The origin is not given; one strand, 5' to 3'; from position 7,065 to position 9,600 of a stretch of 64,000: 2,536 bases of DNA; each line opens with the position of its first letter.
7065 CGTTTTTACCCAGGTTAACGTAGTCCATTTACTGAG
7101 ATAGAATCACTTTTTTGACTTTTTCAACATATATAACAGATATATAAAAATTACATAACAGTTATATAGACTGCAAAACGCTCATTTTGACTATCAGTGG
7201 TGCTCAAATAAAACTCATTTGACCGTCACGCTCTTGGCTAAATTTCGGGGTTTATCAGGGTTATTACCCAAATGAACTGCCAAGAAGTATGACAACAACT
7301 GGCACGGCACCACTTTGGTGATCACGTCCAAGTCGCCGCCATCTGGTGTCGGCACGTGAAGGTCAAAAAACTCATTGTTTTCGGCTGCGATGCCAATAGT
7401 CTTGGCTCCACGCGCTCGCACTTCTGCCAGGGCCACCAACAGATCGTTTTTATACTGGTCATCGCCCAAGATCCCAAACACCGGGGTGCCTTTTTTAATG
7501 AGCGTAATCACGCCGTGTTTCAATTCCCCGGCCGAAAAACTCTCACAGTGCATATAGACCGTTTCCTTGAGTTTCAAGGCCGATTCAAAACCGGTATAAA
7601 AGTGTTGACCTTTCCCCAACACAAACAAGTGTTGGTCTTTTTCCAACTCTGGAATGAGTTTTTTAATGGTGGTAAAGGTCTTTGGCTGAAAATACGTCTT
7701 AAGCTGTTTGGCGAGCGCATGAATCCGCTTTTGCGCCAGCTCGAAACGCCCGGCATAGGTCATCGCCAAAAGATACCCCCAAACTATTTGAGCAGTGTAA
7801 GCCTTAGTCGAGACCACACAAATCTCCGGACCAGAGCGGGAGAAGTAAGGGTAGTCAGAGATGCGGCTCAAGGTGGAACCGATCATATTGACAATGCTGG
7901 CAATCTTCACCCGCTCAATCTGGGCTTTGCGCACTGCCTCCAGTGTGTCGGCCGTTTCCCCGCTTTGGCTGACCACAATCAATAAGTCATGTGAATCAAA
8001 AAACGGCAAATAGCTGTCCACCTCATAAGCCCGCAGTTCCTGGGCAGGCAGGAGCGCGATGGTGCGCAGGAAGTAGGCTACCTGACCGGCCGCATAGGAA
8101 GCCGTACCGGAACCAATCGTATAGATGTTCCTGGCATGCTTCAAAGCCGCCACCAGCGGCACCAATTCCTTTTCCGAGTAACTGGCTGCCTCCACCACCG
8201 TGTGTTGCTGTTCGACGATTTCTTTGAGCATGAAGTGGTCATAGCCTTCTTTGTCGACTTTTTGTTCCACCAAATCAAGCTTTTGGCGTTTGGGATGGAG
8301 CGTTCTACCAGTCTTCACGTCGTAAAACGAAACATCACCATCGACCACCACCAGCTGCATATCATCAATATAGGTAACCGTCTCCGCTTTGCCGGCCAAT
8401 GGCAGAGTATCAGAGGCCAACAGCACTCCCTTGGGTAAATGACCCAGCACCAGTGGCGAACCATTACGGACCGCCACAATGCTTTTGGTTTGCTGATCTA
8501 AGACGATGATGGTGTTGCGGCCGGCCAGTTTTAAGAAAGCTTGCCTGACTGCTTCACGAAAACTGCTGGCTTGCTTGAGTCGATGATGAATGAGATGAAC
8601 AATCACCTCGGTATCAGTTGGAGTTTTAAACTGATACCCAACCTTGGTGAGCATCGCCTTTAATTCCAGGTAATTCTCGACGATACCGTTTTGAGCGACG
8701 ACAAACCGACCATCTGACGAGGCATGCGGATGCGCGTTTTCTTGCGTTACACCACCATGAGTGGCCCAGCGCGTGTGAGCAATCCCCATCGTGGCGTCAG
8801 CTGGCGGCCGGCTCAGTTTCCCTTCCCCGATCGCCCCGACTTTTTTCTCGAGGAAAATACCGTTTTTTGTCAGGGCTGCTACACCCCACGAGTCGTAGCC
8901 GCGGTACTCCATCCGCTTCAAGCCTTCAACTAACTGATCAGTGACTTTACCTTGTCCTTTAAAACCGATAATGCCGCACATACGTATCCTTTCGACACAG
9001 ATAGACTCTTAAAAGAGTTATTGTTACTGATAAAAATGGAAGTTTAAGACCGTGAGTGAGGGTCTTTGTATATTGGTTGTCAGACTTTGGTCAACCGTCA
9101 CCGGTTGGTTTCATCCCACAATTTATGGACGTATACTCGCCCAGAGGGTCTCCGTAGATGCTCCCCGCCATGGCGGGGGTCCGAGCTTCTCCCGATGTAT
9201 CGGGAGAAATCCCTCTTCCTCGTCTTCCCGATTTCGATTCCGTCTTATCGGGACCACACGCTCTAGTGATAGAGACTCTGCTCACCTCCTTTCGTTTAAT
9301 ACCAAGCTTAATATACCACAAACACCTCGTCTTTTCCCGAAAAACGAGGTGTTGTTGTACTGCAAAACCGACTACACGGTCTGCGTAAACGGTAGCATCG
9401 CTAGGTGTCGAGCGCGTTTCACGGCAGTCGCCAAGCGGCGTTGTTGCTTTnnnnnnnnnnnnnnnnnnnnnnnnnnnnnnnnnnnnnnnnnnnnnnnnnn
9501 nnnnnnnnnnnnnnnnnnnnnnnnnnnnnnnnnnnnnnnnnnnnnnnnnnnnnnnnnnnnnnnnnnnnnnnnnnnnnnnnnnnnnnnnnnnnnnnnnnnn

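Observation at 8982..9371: Unusually long, highly structured glmS leader with a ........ core reminiscent of the glmS ribozyme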

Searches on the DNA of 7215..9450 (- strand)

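Call 4: search_rna_families(source=window, start=8900, end=9450, threshold=evalue, max_evalue=1, show_alignments=3)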
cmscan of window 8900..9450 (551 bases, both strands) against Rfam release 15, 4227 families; matches with E-value up to 1: 2.
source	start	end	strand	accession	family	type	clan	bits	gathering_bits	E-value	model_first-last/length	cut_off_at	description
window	9067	9273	-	RF00234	glmS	Cis-reg; riboswitch;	-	58.7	37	4.7e-13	1-167/167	no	glmS glucosamine-6-phosphate activated ribozyme aptamer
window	9184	9301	-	RF01867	CC2171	Gene; sRNA;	-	20.6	75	0.029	1-159/159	no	caulobacter sRNA CC2171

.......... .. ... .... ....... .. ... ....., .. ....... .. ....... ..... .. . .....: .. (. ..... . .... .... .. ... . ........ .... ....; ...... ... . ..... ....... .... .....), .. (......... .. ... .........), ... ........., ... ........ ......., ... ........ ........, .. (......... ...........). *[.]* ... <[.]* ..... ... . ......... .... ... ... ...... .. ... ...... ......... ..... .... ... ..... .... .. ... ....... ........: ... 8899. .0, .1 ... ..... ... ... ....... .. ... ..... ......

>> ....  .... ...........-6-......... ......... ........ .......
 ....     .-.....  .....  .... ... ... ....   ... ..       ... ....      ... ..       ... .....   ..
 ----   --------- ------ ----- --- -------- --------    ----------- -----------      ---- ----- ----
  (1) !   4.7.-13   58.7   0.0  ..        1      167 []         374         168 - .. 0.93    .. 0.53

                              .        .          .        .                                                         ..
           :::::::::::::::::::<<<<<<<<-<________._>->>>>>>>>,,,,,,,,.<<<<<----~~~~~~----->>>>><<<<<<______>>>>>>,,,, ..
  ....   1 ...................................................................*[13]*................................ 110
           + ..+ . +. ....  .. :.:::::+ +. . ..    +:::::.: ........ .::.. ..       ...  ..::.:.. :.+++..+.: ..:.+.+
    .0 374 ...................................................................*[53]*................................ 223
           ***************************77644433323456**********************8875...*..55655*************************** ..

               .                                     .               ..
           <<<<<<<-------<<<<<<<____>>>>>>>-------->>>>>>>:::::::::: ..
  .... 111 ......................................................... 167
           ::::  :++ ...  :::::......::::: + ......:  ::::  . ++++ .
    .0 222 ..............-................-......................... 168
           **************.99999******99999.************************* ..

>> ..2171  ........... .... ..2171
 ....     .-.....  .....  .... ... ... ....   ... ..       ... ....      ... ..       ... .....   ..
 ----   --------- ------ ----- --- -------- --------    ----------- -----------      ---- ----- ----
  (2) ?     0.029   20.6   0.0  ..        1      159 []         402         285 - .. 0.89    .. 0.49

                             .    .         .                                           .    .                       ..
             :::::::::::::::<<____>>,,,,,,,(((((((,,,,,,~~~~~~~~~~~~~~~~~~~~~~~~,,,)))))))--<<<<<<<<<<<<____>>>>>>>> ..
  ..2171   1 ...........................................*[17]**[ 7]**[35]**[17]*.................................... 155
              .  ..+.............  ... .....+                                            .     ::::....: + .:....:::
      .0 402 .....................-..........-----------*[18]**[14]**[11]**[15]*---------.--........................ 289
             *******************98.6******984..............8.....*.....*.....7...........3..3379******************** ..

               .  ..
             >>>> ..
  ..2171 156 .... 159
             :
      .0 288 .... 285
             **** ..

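Call 8: search_rna_families(sources=[L001, L002, L003, L004, L005, L006, L007, L008, L009, L010, L011, L012, L013, L014, L015, L016, L017, L018, L019, L020], threshold=gathering)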
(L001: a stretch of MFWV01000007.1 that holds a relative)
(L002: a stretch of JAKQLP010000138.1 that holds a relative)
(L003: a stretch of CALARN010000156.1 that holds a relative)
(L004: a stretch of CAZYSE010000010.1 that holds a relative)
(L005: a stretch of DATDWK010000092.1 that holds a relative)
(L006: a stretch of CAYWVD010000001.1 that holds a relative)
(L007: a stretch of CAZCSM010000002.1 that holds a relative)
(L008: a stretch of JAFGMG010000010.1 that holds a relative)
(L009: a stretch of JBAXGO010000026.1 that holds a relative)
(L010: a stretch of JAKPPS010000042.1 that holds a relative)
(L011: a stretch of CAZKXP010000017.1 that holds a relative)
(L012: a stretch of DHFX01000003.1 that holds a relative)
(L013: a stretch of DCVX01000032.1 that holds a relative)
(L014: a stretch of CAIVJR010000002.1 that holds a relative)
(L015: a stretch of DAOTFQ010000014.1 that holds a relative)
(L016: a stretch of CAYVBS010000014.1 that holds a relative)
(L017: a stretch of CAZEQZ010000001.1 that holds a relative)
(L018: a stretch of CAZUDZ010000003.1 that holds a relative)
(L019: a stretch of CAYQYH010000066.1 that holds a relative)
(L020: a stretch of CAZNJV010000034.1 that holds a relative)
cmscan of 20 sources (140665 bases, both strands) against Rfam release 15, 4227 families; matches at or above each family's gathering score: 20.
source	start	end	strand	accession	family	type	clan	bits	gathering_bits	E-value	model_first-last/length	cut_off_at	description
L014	6823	6896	+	RF00005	tRNA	Gene; tRNA;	CL00001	71.3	29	3.1e-13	1-71/71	no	tRNA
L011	6361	6434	+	RF00005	tRNA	Gene; tRNA;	CL00001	69.1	29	1.3e-12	1-71/71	no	tRNA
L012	5405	5478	+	RF00005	tRNA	Gene; tRNA;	CL00001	69.1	29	1.3e-12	1-71/71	no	tRNA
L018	6157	6230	+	RF00005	tRNA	Gene; tRNA;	CL00001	69.1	29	1.3e-12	1-71/71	no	tRNA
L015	6257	6330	+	RF00005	tRNA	Gene; tRNA;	CL00001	67.4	29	3.5e-12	1-71/71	no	tRNA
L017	5701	5774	+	RF00005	tRNA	Gene; tRNA;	CL00001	67.4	29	3.5e-12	1-71/71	no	tRNA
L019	3206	3279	+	RF00005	tRNA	Gene; tRNA;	CL00001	67.4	29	3.5e-12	1-71/71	no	tRNA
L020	3704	3777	+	RF00005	tRNA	Gene; tRNA;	CL00001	65.7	29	1e-11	1-71/71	no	tRNA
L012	2829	2967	+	RF00234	glmS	Cis-reg; riboswitch;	-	63.8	37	5.1e-12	1-167/167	no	glmS glucosamine-6-phosphate activated ribozyme aptamer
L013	2830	2968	+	RF00234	glmS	Cis-reg; riboswitch;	-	61.9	37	1.7e-11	1-167/167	no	glmS glucosamine-6-phosphate activated ribozyme aptamer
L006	503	573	-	RF00005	tRNA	Gene; tRNA;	CL00001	60.2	29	3.4e-10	1-71/71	no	tRNA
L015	2830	2968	+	RF00234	glmS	Cis-reg; riboswitch;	-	59.1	37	9.6e-11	1-167/167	no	glmS glucosamine-6-phosphate activated ribozyme aptamer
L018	2831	2967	+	RF00234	glmS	Cis-reg; riboswitch;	-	55.2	37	1.1e-09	1-167/167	no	glmS glucosamine-6-phosphate activated ribozyme aptamer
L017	2836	2973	+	RF00234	glmS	Cis-reg; riboswitch;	-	50.8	37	1.7e-08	1-167/167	no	glmS glucosamine-6-phosphate activated ribozyme aptamer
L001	2112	2380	+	RF00234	glmS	Cis-reg; riboswitch;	-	49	37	5.4e-08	1-167/167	no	glmS glucosamine-6-phosphate activated ribozyme aptamer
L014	2827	2964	+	RF00234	glmS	Cis-reg; riboswitch;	-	47.7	37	1.2e-07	1-167/167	no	glmS glucosamine-6-phosphate activated ribozyme aptamer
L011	2836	2971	+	RF00234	glmS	Cis-reg; riboswitch;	-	46.3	37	2.8e-07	1-167/167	no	glmS glucosamine-6-phosphate activated ribozyme aptamer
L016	2843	2972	+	RF00234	glmS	Cis-reg; riboswitch;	-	42.7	37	2.7e-06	1-167/167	no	glmS glucosamine-6-phosphate activated ribozyme aptamer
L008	2701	2955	+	RF00234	glmS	Cis-reg; riboswitch;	-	42.1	37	3.9e-06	1-167/167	no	glmS glucosamine-6-phosphate activated ribozyme aptamer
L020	206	343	+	RF00234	glmS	Cis-reg; riboswitch;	-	40.4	37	1.2e-05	1-167/167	no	glmS glucosamine-6-phosphate activated ribozyme aptamer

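Call 20: search_rna_families(sources=[L021, L022, L023, L024, L025, L026, L027, L028, L029, L030, L031, L032, L033, L034, L035, L036, L037, L038, L039, L040], threshold=gathering)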
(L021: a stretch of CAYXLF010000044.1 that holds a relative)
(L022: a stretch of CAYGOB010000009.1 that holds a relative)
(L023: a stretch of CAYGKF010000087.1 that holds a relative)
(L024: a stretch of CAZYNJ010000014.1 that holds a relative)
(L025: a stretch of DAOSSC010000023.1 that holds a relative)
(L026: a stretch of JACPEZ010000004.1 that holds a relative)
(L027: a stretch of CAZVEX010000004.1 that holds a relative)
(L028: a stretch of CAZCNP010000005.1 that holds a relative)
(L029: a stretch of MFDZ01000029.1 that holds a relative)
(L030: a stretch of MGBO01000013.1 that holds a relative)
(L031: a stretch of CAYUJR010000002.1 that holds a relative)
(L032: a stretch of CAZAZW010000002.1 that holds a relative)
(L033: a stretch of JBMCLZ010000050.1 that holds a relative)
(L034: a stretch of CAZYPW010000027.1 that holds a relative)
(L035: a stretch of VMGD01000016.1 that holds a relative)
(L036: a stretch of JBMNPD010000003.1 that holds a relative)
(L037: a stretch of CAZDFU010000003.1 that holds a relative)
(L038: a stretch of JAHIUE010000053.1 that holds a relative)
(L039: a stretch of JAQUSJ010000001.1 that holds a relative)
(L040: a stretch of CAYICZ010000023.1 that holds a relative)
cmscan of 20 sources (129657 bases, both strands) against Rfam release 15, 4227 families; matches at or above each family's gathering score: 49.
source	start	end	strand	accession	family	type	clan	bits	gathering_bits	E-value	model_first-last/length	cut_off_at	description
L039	2856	2929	+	RF00005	tRNA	Gene; tRNA;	CL00001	76.9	29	8.1e-15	1-71/71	no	tRNA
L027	749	821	+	RF00005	tRNA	Gene; tRNA;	CL00001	75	29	2.7e-14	1-71/71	no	tRNA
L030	1818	1889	-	RF00005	tRNA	Gene; tRNA;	CL00001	74.4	29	4e-14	1-71/71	no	tRNA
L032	2903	2976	+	RF00005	tRNA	Gene; tRNA;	CL00001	73.7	29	6.2e-14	1-71/71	no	tRNA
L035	2863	2935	+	RF00005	tRNA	Gene; tRNA;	CL00001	73.7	29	6.2e-14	1-71/71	no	tRNA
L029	1214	1286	+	RF00005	tRNA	Gene; tRNA;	CL00001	73.3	29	7.6e-14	1-71/71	no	tRNA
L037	2843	2915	+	RF00005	tRNA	Gene; tRNA;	CL00001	73.2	29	8.3e-14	1-71/71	no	tRNA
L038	2388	2459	+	RF00005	tRNA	Gene; tRNA;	CL00001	73.1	29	8.7e-14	1-71/71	no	tRNA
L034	446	518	+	RF00005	tRNA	Gene; tRNA;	CL00001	72.3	29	1.5e-13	1-71/71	no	tRNA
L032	5450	5521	+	RF00005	tRNA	Gene; tRNA;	CL00001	72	29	1.8e-13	1-71/71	no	tRNA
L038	5176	5247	+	RF00005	tRNA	Gene; tRNA;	CL00001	71.9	29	1.9e-13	1-71/71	no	tRNA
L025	6371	6444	+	RF00005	tRNA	Gene; tRNA;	CL00001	69.1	29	1.2e-12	1-71/71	no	tRNA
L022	6195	6268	+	RF00005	tRNA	Gene; tRNA;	CL00001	67.4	29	3.2e-12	1-71/71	no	tRNA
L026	5884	5955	+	RF00005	tRNA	Gene; tRNA;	CL00001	67.4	29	3.3e-12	1-71/71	no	tRNA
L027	5774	5845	+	RF00005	tRNA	Gene; tRNA;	CL00001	65.9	29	8.3e-12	1-71/71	no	tRNA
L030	2774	2942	+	RF00234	glmS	Cis-reg; riboswitch;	-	65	37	2.2e-12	1-167/167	no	glmS glucosamine-6-phosphate activated ribozyme aptamer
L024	2832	2965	+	RF00234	glmS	Cis-reg; riboswitch;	-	63.6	37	5.5e-12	1-167/167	no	glmS glucosamine-6-phosphate activated ribozyme aptamer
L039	5186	5257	+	RF00005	tRNA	Gene; tRNA;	CL00001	63.5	29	3.9e-11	1-71/71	no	tRNA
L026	4980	5052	-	RF00005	tRNA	Gene; tRNA;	CL00001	63.4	29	4.1e-11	1-71/71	no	tRNA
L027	6503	6573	+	RF00005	tRNA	Gene; tRNA;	CL00001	63.2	29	4.8e-11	1-71/71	no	tRNA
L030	2638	2709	-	RF00005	tRNA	Gene; tRNA;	CL00001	61.9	29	1.1e-10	1-71/71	no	tRNA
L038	4802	4874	+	RF00005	tRNA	Gene; tRNA;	CL00001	57.9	29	1.3e-09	1-71/71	no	tRNA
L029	5589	5661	+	RF00005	tRNA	Gene; tRNA;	CL00001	57.1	29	2.3e-09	1-71/71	no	tRNA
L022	2834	2970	+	RF00234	glmS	Cis-reg; riboswitch;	-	56.8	37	3.7e-10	1-167/167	no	glmS glucosamine-6-phosphate activated ribozyme aptamer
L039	5968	6038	+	RF00005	tRNA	Gene; tRNA;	CL00001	56.8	29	2.8e-09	1-71/71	no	tRNA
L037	6944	7016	+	RF00005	tRNA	Gene; tRNA;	CL00001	56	29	4.4e-09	1-71/71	no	tRNA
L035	6166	6238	+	RF00005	tRNA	Gene; tRNA;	CL00001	55.9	29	4.9e-09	1-71/71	no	tRNA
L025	2838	2969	+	RF00234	glmS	Cis-reg; riboswitch;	-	55.5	37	8.5e-10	1-167/167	no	glmS glucosamine-6-phosphate activated ribozyme aptamer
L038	1765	1847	+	RF00005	tRNA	Gene; tRNA;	CL00001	54.4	29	1.2e-08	1-71/71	no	tRNA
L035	2693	2777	+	RF00005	tRNA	Gene; tRNA;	CL00001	54.1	29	1.5e-08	1-71/71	no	tRNA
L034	2363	2435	+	RF00005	tRNA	Gene; tRNA;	CL00001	53.1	29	2.8e-08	1-71/71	no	tRNA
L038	2288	2370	+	RF00005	tRNA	Gene; tRNA;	CL00001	52.9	29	3.2e-08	1-71/71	no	tRNA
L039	2701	2783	+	RF00005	tRNA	Gene; tRNA;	CL00001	52.9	29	3.2e-08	1-71/71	no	tRNA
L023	1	131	+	RF00234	glmS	Cis-reg; riboswitch;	-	52.7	37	5e-09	7-167/167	5'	glmS glucosamine-6-phosphate activated ribozyme aptamer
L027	5673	5745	+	RF00005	tRNA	Gene; tRNA;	CL00001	51.1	29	1e-07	1-71/71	no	tRNA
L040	605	742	+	RF00234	glmS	Cis-reg; riboswitch;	-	51.1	37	1.3e-08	1-167/167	no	glmS glucosamine-6-phosphate activated ribozyme aptamer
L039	1286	1369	+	RF00005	tRNA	Gene; tRNA;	CL00001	50.5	29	1.4e-07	1-71/71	no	tRNA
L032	5359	5431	+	RF00005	tRNA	Gene; tRNA;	CL00001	50.2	29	1.8e-07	1-71/71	no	tRNA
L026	5059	5131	-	RF00005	tRNA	Gene; tRNA;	CL00001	50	29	2.1e-07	1-71/71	no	tRNA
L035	5314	5386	+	RF00005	tRNA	Gene; tRNA;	CL00001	49.4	29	2.9e-07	1-71/71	no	tRNA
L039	4812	4884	+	RF00005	tRNA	Gene; tRNA;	CL00001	49.1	29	3.6e-07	1-71/71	no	tRNA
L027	570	653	+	RF00005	tRNA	Gene; tRNA;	CL00001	48.9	29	4e-07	1-71/71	no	tRNA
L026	2461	2604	+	RF00234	glmS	Cis-reg; riboswitch;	-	47.7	37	1.1e-07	1-167/167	no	glmS glucosamine-6-phosphate activated ribozyme aptamer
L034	350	432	+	RF00005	tRNA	Gene; tRNA;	CL00001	47.6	29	9.5e-07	1-71/71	no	tRNA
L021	2100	2236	+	RF00234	glmS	Cis-reg; riboswitch;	-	47.3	37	1.4e-07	1-167/167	no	glmS glucosamine-6-phosphate activated ribozyme aptamer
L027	660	743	+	RF00005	tRNA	Gene; tRNA;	CL00001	47.3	29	1.1e-06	1-71/71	no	tRNA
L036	2839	2973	+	RF00234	glmS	Cis-reg; riboswitch;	-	42.6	37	2.8e-06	1-167/167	no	glmS glucosamine-6-phosphate activated ribozyme aptamer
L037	7163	7217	+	RF00005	tRNA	Gene; tRNA;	CL00001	41.7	29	3.8e-05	1-54/71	3'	tRNA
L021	5305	5352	+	RF00005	tRNA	Gene; tRNA;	CL00001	32.4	29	0.014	1-46/71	3'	tRNA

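Call 21: search_rna_families(sources=[L041, L042, L043, L044, L045, L046, L047, L048, L049, L050, L051, L052, L053, L054, L055, L056, L057, L058, L059, L060], threshold=gathering)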
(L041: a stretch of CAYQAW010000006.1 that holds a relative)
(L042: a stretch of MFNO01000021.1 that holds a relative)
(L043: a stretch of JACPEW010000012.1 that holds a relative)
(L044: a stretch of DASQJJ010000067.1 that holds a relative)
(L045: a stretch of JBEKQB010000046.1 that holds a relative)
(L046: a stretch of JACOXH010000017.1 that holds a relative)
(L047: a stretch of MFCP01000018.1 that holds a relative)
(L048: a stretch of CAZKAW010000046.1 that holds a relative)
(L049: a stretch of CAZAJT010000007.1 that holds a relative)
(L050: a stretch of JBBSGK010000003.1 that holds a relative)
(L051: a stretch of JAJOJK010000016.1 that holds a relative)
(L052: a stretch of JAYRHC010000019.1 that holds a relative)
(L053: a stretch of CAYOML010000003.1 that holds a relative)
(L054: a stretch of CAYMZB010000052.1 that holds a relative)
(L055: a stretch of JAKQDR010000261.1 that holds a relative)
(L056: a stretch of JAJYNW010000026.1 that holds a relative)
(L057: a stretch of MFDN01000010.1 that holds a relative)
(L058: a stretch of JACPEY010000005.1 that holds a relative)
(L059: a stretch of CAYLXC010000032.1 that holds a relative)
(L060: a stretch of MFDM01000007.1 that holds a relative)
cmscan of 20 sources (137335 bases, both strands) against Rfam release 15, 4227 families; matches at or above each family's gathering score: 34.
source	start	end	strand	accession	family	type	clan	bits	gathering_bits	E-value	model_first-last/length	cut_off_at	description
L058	1309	1382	+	RF00005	tRNA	Gene; tRNA;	CL00001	77.5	29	6e-15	1-71/71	no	tRNA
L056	2884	2956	+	RF00005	tRNA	Gene; tRNA;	CL00001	74.7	29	3.5e-14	1-71/71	no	tRNA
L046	2346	2418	+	RF00005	tRNA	Gene; tRNA;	CL00001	74.6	29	3.6e-14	1-71/71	no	tRNA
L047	2894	2967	+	RF00005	tRNA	Gene; tRNA;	CL00001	73.7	29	6.3e-14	1-71/71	no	tRNA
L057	2012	2084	+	RF00005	tRNA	Gene; tRNA;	CL00001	73.7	29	6.4e-14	1-71/71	no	tRNA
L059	385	457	+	RF00005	tRNA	Gene; tRNA;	CL00001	72.1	29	1.8e-13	1-71/71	no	tRNA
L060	2612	2684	+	RF00005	tRNA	Gene; tRNA;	CL00001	72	29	1.8e-13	1-71/71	no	tRNA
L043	2071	2143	+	RF00005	tRNA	Gene; tRNA;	CL00001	71.8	29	2.1e-13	1-71/71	no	tRNA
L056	5598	5669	+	RF00005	tRNA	Gene; tRNA;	CL00001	71.1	29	3.3e-13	1-71/71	no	tRNA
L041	4629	4700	+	RF00005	tRNA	Gene; tRNA;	CL00001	69.8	29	7.4e-13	1-71/71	no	tRNA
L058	4874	4945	+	RF00005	tRNA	Gene; tRNA;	CL00001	69.8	29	7.4e-13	1-71/71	no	tRNA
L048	974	1047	+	RF00005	tRNA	Gene; tRNA;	CL00001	69.1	29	1.2e-12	1-71/71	no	tRNA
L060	5108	5179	+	RF00005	tRNA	Gene; tRNA;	CL00001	66.2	29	7.2e-12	1-71/71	no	tRNA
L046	6439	6510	+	RF00005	tRNA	Gene; tRNA;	CL00001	64.2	29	2.7e-11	1-71/71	no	tRNA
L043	7481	7553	+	RF00005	tRNA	Gene; tRNA;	CL00001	62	29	1.1e-10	1-71/71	no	tRNA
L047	6400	6471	+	RF00005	tRNA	Gene; tRNA;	CL00001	60.5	29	2.7e-10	1-71/71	no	tRNA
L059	5483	5555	+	RF00005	tRNA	Gene; tRNA;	CL00001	57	29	2.5e-09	1-71/71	no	tRNA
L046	5977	6048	+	RF00005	tRNA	Gene; tRNA;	CL00001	56.3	29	3.9e-09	1-71/71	no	tRNA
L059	2736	2871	+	RF00234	glmS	Cis-reg; riboswitch;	-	54.5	37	1.7e-09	1-167/167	no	glmS glucosamine-6-phosphate activated ribozyme aptamer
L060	2193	2276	+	RF00005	tRNA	Gene; tRNA;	CL00001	53.9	29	1.8e-08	1-71/71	no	tRNA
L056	2627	2709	+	RF00005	tRNA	Gene; tRNA;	CL00001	52.9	29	3.4e-08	1-71/71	no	tRNA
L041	4472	4544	+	RF00005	tRNA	Gene; tRNA;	CL00001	52.2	29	5.3e-08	1-71/71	no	tRNA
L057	455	537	+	RF00005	tRNA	Gene; tRNA;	CL00001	52.1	29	5.8e-08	1-71/71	no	tRNA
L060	5029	5101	+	RF00005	tRNA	Gene; tRNA;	CL00001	51.5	29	8.1e-08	1-71/71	no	tRNA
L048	862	944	+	RF00005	tRNA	Gene; tRNA;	CL00001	51.3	29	9.5e-08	1-71/71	no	tRNA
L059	5034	5106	+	RF00005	tRNA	Gene; tRNA;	CL00001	51.1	29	1.1e-07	1-71/71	no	tRNA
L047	5562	5634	+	RF00005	tRNA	Gene; tRNA;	CL00001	50.2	29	1.9e-07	1-71/71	no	tRNA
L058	4190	4262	+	RF00005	tRNA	Gene; tRNA;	CL00001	50.1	29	2.1e-07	1-71/71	no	tRNA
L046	5129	5201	+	RF00005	tRNA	Gene; tRNA;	CL00001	50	29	2.2e-07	1-71/71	no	tRNA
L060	1461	1543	+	RF00005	tRNA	Gene; tRNA;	CL00001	49.9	29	2.3e-07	1-71/71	no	tRNA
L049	2707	2934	+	RF00234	glmS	Cis-reg; riboswitch;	-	45.4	37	5.1e-07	1-167/167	no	glmS glucosamine-6-phosphate activated ribozyme aptamer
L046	2260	2341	+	RF00005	tRNA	Gene; tRNA;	CL00001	40.7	29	7.7e-05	1-71/71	no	tRNA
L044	47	218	+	RF00234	glmS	Cis-reg; riboswitch;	-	39.7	37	1.7e-05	1-167/167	no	glmS glucosamine-6-phosphate activated ribozyme aptamer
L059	7097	7149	+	RF00005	tRNA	Gene; tRNA;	CL00001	29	29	0.13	1-53/71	3'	tRNA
